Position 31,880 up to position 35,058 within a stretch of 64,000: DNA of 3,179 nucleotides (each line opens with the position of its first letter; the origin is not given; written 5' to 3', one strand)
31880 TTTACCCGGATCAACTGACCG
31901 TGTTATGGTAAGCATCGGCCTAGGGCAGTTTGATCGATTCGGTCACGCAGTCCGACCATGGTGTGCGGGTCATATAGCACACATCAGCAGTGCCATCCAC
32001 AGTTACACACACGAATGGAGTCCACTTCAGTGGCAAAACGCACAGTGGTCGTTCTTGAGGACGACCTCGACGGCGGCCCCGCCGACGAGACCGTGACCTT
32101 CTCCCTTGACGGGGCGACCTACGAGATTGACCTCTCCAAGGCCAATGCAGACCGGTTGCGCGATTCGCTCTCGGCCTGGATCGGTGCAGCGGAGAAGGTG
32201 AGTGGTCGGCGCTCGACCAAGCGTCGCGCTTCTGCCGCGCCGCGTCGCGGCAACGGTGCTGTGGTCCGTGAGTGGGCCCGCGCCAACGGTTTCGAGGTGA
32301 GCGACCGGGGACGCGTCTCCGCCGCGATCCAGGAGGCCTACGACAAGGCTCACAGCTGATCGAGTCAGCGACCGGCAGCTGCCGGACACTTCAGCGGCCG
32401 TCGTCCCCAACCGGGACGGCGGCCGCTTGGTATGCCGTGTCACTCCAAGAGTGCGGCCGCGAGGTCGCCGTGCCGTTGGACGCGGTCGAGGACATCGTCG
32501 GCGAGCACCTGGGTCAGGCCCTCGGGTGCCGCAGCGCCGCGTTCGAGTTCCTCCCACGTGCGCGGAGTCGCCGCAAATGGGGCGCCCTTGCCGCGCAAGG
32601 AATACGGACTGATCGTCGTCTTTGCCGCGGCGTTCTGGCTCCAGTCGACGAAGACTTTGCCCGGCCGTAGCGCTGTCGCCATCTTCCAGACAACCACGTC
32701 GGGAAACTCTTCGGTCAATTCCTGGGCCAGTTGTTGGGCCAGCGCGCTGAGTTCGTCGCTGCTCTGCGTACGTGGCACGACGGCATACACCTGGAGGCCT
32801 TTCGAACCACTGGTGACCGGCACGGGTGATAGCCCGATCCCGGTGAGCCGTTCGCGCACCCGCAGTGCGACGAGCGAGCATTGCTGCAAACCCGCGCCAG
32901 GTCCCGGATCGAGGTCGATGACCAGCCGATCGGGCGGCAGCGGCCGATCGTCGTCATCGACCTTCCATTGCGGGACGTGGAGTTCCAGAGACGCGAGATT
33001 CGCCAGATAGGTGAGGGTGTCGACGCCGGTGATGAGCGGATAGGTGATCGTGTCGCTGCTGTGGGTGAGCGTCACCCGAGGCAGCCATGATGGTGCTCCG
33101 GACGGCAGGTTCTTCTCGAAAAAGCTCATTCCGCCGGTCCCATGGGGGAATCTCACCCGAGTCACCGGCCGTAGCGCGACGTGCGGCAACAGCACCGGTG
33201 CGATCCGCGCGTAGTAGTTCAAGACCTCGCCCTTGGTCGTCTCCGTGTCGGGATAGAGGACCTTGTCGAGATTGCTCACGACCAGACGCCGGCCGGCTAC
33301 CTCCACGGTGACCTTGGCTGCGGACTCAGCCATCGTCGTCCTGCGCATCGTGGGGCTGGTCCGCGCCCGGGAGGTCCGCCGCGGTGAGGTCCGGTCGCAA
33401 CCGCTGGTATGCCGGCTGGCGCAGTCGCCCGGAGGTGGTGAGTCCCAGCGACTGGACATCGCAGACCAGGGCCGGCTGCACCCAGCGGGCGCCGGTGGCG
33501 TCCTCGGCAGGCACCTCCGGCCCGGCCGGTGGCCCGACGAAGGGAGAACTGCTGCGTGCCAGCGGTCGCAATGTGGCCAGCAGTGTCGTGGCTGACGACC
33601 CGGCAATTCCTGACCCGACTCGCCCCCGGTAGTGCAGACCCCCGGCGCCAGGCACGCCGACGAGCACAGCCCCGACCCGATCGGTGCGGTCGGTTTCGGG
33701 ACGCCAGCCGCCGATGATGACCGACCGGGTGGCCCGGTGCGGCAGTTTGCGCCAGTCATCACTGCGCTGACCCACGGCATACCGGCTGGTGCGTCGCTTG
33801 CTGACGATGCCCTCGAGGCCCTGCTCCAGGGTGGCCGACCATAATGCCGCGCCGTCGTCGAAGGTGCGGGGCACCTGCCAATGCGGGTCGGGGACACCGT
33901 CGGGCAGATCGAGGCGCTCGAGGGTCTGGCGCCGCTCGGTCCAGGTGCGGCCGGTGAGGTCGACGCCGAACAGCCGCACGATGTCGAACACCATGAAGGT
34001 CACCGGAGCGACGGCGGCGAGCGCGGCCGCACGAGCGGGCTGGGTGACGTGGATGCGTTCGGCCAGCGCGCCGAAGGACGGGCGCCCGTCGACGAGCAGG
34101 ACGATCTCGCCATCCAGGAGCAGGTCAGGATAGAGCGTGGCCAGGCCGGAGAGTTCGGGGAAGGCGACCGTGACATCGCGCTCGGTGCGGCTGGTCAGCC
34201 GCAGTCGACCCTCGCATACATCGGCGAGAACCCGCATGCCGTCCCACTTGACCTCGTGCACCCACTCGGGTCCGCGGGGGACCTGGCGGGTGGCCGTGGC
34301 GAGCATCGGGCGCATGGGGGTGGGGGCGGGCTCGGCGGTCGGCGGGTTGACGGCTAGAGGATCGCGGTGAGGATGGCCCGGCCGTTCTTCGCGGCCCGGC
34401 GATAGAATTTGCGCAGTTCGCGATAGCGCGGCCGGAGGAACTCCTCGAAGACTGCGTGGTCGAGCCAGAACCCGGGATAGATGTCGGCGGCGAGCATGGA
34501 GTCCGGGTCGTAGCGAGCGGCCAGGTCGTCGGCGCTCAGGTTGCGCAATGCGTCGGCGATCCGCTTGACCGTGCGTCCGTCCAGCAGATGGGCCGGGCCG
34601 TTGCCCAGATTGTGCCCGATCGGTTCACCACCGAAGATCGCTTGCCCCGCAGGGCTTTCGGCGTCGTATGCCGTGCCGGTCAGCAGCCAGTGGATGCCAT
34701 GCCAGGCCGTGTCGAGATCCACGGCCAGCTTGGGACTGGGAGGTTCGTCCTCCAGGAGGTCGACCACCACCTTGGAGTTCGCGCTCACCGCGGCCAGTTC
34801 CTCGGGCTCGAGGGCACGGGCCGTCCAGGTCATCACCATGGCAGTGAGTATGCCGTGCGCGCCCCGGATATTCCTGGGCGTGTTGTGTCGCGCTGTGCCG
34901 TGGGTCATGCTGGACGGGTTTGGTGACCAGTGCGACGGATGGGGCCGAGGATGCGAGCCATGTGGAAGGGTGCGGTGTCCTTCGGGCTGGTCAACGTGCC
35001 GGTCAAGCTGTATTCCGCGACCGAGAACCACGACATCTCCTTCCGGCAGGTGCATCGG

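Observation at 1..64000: Hyper-abundant strand-symmetric DNA word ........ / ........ (consensus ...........), about one copy per 750 bp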

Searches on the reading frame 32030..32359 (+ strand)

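Call 33: search_protein_families(library=pfam, proteins=[window:32030-32359:+], max_evalue=0.00001)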
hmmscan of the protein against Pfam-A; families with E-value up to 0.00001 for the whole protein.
window:32030-32359:+ (109 aa): 2 families
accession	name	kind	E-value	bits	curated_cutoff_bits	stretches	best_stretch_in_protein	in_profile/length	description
PF11774.14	Lsr2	-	1.8e-26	91.9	29.6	1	1-57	1-57/58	Lsr2 dimerization domain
PF23359.1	Lsr2_DNA-bd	-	2.5e-14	52.7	26.9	1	76-107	6-37/37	Lsr2 DNA-binding domain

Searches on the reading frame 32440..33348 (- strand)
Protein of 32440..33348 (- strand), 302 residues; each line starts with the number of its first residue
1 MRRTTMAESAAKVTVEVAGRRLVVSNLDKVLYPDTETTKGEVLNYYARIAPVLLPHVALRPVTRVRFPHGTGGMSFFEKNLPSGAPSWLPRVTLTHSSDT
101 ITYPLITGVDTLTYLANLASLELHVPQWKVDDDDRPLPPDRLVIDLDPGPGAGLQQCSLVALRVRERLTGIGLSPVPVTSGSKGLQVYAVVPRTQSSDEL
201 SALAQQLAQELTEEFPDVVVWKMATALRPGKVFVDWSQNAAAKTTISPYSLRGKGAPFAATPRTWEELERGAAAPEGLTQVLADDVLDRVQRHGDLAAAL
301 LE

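Call 33: search_protein_families(library=pfam, proteins=[window:32440-33348:-], max_evalue=0.00001)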
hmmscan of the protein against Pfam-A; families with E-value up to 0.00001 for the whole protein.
window:32440-33348:- (302 aa): 1 family
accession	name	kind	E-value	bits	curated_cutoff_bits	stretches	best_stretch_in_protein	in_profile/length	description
PF21686.3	LigD_Prim-Pol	-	3.4e-80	269.7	27.4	1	38-296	1-253/254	LigD, primase-polymerase domain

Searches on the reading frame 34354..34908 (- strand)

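Call 34: search_protein_families(library=pfam, proteins=[window:34354-34908:-], max_evalue=0.00001)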
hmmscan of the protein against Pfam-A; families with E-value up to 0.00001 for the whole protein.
window:34354-34908:- (184 aa): 1 family
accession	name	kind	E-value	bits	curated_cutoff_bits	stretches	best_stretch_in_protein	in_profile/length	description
PF08974.15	DUF1877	-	4.8e-38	131.3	22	1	24-181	1-162/163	Domain of unknown function (DUF1877)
